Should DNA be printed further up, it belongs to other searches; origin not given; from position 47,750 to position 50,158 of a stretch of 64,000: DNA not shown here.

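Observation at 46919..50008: SIR2 - NB-ARC - TPR STAND protein in a low-GC island (antiphage-like, NAD-depletion-type architecture)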

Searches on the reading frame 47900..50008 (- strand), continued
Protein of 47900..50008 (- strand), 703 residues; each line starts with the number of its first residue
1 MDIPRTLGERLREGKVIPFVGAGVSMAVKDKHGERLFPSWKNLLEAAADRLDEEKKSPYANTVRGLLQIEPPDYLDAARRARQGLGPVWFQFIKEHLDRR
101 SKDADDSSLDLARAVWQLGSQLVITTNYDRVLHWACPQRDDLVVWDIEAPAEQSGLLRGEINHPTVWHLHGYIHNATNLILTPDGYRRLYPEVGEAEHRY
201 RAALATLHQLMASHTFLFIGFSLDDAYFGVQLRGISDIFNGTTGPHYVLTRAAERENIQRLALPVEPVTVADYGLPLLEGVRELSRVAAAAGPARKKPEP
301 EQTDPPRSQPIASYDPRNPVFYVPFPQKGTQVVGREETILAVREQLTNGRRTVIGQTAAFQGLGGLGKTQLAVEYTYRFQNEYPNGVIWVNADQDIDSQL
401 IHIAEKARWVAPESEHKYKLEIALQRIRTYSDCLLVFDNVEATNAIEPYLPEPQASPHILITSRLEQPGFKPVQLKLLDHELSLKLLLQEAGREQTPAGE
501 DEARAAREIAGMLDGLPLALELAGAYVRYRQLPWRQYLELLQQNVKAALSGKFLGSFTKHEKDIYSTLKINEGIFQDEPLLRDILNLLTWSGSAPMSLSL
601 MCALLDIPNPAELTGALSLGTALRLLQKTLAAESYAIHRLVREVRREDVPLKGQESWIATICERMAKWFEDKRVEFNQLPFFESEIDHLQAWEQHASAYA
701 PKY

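Call 73: find_related_loci(query=A4, collection=viral_contigs, flank=10000)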
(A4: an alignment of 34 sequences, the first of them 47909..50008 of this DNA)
Query A4 (700 aa) in viral_contigs; peptide patterns used: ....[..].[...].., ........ (x = any residue, [..] = any of these).
12 stretches matched a pattern, but none encodes a relative of the query by tblastn (E <= 1e-3).

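Call 81: search_protein_representatives(protein=window:47909-50008:-)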
Query: 700 residues. Proteins with E-value up to 0.001 (for the whole library): 24883; up to 1e-10: 7772; up to 1e-30: 556. The best 150 are listed.
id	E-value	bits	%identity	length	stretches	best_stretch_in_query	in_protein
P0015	3.0e-285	964.6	63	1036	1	1-699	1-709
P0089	1.4e-246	836.7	55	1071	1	2-700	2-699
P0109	9.3e-243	824.1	57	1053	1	1-699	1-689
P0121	1.8e-240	816.6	56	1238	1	1-700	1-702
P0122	6.7e-233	791.6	53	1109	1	3-698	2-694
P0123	1.8e-228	776.9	54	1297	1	1-696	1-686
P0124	4.7e-228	775.6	54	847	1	3-696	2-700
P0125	7.2e-228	774.9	53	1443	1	2-697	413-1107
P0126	8.5e-224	761.5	52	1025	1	2-697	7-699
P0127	6.6e-223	758.5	53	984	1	32-699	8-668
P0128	1.9e-222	757.0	63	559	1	1-555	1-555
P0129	3.1e-219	746.4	51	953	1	5-698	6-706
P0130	9.6e-216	734.9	53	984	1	1-700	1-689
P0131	1.3e-209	714.6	49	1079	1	3-697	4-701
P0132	1.1e-203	695.0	50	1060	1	1-696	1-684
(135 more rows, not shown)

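Call 88: search_dna_similar(query=window:47909-50008:-, collection=plasmids, mode=protein, max_rows=15)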
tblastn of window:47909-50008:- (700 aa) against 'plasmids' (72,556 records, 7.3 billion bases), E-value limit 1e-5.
Records with a match: 76; places in all: 94; records where one place covers at least 80% of the query: 1.
Best place of each record, by identity: <60% 76.
By first word of the organism name: Streptomyces 24; Acaryochloris 12; Bacillus 4; Sinorhizobium 4; Nostoc 4; Nocardia 3; Candidatus 2; Herpetosiphon 2; Azospirillum 2; Nonomuraea 1; and 18 more.
By predicted mobility (MOB-suite, as given by PLSDB): non-mobilizable 37; mobilizable 22; conjugative 17.
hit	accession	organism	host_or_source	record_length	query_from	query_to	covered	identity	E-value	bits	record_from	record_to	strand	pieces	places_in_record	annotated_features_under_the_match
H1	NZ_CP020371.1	Candidatus Thiodictyon syntrophicum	meromictic lake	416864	302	696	56%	44.4%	3e-92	322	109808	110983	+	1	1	tetratricopeptide repeat protein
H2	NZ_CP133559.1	Bacillus wiedmannii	Thaumetopoea processionea,liquid culture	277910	7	658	93%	24.3%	2e-32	142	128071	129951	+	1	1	tetratricopeptide repeat protein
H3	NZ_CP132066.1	Bacillus mycoides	whole organism,soil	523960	117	649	76%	25.3%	1e-30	137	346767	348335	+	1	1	tetratricopeptide repeat protein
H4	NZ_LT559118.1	Nonomuraea gerenzanensis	-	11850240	317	690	53%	26.9%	2e-14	85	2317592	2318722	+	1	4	none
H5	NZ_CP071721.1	Acaryochloris sp. 'Moss Beach'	culture,intertidal zone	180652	326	697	53%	26.1%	3e-11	75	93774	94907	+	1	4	tetratricopeptide repeat protein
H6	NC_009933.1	Acaryochloris marina MBIC11017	-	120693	326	697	53%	25.9%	7e-10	71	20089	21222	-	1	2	tetratricopeptide repeat protein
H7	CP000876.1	Herpetosiphon aurantiacus DSM 785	-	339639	323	670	50%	27.2%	1e-7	63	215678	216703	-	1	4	Tetratricopeptide TPR_2 repeat protein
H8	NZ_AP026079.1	Acaryochloris marina MBIC10699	cell culture,Ascidian, Diplosoma similis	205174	318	658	49%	27.8%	2e-18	98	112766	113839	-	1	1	fxsT: FxSxx-COOH system tetratricopeptide repeat protein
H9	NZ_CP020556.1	Streptomyces sp. Sge12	whole organism,forest soil of ...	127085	359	698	49%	27.7%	3e-12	78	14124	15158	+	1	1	tetratricopeptide repeat protein | Tn3 family transposase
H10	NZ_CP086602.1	Nocardia farcinica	Homo sapiens,whole organism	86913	310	644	48%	28.1%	2e-12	79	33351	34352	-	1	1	tetratricopeptide repeat protein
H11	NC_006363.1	Nocardia farcinica IFM 10152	-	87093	310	644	48%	28.1%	2e-12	79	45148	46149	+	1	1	tetratricopeptide repeat protein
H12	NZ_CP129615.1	Nocardia sp. PE-7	cell culture,an LDPE film in soil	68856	333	698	52%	25.6%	3e-10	72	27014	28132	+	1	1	tetratricopeptide repeat protein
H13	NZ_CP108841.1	Streptomyces chartreusis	-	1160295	325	650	47%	28.7%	6e-10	71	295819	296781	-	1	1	none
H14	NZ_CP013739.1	Streptomyces globisporus C-1027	soil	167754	323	650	47%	28.5%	9e-13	80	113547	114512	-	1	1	fxsT: FxSxx-COOH system tetratricopeptide repeat protein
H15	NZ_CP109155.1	Streptomyces europaeiscabiei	-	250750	333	650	45%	29.4%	9e-11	73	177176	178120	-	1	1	tetratricopeptide repeat protein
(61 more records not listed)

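Call 89: search_dna_similar(query=window:47909-50008:-, collection=phages, mode=protein, max_rows=10)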
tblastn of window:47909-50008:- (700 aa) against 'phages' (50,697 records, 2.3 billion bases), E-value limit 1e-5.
No match.

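Call 90: get_annotated_region(hit=H2, flank=8000)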
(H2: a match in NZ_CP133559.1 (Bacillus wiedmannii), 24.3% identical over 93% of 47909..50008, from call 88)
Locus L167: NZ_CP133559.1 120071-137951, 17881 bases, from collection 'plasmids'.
description: Bacillus wiedmannii strain EPS29 plasmid ppl277, complete sequence
organism: Bacillus wiedmannii (NCBI taxid 1890302)
taxonomy: Bacteria; Bacillota; Bacilli; Bacillales; Bacillaceae; Bacillus; Bacillus wiedmannii
host: -; source: Thaumetopoea processionea,liquid culture; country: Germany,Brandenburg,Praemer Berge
typing (MOB-suite, as given by PLSDB): non-mobilizable; replicon rep_cluster_125; mating-pair formation MPF_T
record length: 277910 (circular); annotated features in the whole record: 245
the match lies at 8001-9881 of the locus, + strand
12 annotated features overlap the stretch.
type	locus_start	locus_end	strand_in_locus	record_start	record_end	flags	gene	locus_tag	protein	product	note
CDS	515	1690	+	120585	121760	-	-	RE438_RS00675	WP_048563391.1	transglutaminase domain-containing protein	-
CDS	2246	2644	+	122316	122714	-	-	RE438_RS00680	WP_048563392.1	excalibur calcium-binding domain-containing protein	-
CDS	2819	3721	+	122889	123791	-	-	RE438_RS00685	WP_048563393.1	Rpn family recombination-promoting nuclease/putative transposase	-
CDS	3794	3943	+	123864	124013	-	-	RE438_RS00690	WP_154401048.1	hypothetical protein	-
CDS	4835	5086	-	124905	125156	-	-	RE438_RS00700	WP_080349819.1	hypothetical protein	-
CDS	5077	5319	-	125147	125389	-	-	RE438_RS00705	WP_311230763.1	DUF3937 family protein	-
CDS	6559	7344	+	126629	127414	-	-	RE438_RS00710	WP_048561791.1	hypothetical protein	-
CDS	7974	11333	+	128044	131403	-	-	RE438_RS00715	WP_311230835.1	tetratricopeptide repeat protein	-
CDS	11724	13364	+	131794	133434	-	-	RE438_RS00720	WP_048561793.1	hypothetical protein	-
CDS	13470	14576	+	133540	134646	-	xerS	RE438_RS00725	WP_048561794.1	tyrosine recombinase XerS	GO:0015074 - DNA integration [Evidence IEA]; GO:0006310 - DNA recombination [Evidence IEA]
CDS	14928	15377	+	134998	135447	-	-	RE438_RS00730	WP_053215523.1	type II toxin-antitoxin system antitoxin SocA domain-containing protein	-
CDS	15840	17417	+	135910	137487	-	-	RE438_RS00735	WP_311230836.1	hypothetical protein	-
